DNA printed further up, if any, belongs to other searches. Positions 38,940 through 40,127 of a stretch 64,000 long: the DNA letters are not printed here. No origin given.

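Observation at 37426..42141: Four-gene operon encoding a candidate periplasmic glycosylation system: PA14-tailed PMT/ArnT-like GT-C transferase, Dpm1-like GT2, UPF0104 flippase-like protein and a secreted cyclophilin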

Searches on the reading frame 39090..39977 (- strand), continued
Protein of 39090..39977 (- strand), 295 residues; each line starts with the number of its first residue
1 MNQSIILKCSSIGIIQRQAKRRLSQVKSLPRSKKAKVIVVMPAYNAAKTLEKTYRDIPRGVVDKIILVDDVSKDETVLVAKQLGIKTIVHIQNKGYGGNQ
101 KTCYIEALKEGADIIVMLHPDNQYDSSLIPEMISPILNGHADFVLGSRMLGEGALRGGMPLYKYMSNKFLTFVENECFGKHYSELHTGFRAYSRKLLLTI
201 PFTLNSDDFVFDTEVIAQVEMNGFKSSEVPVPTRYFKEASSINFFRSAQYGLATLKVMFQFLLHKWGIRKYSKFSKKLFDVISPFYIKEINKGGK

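Call 66: predict_structure(alignment_id=A5)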
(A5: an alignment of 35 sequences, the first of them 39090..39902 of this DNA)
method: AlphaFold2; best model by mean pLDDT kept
length: 270 residues; sequences in the alignment: 35
mean_pLDDT: 88.6   pTM: 0.88
mean pLDDT of the five models: 88.6, 88.0, 86.4, 82.6, 80.9
residues with pLDDT >= 90: 172; 70-90: 74; 50-70: 18; < 50: 6
segments of 3 or more residues with pLDDT < 50: 1-6
pLDDT, mean of each block of 10 residues (from residue 1): 57 92 92 96 84 94 77 91 97 91 97 97 75 80 89 90 93 96 90 97 84 68 88 97 97 95 87
secondary structure, 60 per line:
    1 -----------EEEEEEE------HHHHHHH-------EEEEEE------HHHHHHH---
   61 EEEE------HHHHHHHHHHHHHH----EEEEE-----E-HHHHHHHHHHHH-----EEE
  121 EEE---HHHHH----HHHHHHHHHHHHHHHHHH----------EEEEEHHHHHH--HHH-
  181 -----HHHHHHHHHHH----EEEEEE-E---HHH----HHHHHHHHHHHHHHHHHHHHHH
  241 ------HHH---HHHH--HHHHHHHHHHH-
elements in order: E12-18 H25-31 E39-44 H51-57 E61-64 H71-84 E89-93 H101-112 E118-123 H127-131 H136-153 E164-168 H169-174 H186-196 E201-206 H219-240 H253-256 H259-269

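Call 80: fold_search(model_id=the predicted structure, library=pdb)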
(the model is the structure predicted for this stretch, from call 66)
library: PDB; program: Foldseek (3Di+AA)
matches with E <= 10: 1589; with E <= 0.001: 226
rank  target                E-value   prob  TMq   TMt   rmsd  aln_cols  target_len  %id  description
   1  5mlz                  6.0e-12  1.00  0.62  0.48  14.8       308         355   21  Dolichyl phosphate mannose synthase in complex with GDP and Mg2+ (released 2017-08-09)
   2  5jt0                  1.1e-11  1.00  0.59  0.57   5.2       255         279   18  Crystal structure of glucosyl-3-phosphoglycerate synthase from Mycobacterium tuberculosis in complex with Mn2+, uridine- (released 2017-05-24)
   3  7p8g                  1.4e-11  1.00  0.58  0.53   5.2       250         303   18  Crystal structure of Mycobacterium hassiacum glucosyl-3-phosphoglycerate synthase at pH 5.5 - apo form (released 2023-01-25)
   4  7pd5                  1.5e-11  1.00  0.61  0.55   5.0       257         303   18  Crystal structure of Mycobacterium hassiacum glucosyl-3-phosphoglycerate synthase at pH 5.5 in complex with 4-aminobenzo (released 2023-02-15)
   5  9ep0                  1.5e-11  1.00  0.63  0.51  14.5       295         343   21  Dolichyl phosphate mannose synthase in complex with donor (GDP-Man) and traces of acceptor (Dol55P) and product (Dol55P- (released 2025-10-01)
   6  5juc                  1.7e-11  1.00  0.62  0.60   5.0       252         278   19  Crystal structure of glucosyl-3-phosphoglycerate synthase from Mycobacterium tuberculosis in complex with Mn2+, uridine- (released 2017-05-24)
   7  9bhc_A                2.1e-11  1.00  0.59  0.52  17.8       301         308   18  Salmonella undecaprenyl-phosphate 4-deoxy-4-formamido-L-arabinose transferase (ArnC) (released 2025-02-12)
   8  5jqx_A                2.2e-11  1.00  0.65  0.63   3.7       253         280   19  Crystal structure of glucosyl-3-phosphoglycerate synthase from Mycobacterium tuberculosis in complex with phosphoglyce (released 2017-05-24)
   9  5jud                  2.6e-11  1.00  0.62  0.61   4.1       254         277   18  Crystal structure of glucosyl-3-phosphoglycerate synthase from Mycobacterium tuberculosis in complex with uridine-diphos (released 2017-05-24)
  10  4dec                  3.1e-11  1.00  0.62  0.59   4.9       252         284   19  Crystal structure of glucosyl-3-phosphoglycerate synthase from Mycobacterium tuberculosis in complex with Mn2+, uridine- (released 2012-06-06)
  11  7pdo                  3.1e-11  1.00  0.61  0.55   4.1       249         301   18  Crystal structure of Mycobacterium hassiacum glucosyl-3-phosphoglycerate synthase at pH 5.5 in complex with UDP (released 2023-02-15)
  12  5jqx_B                3.3e-11  1.00  0.62  0.60   4.9       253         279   18  Crystal structure of glucosyl-3-phosphoglycerate synthase from Mycobacterium tuberculosis in complex with phosphoglyce (released 2017-05-24)
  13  9asc_A                3.5e-11  1.00  0.60  0.52  17.0       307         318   20  Cryo-EM Structure of the Glycosyltransferase ArnC from Salmonella enterica in the UDP-bound State Determined on Talos  (released 2025-02-05)
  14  3e26                  3.7e-11  1.00  0.61  0.61   4.9       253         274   19  Crystal structure of M. tuberculosis glucosyl-3-phosphoglycerate synthase (released 2008-12-02)
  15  7pe4                  4.4e-11  1.00  0.62  0.55   4.0       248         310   19  Crystal structure of Mycobacterium hassiacum glucosyl-3-phosphoglycerate synthase at pH 5.5 in complex with UDP-glucose (released 2023-02-22)
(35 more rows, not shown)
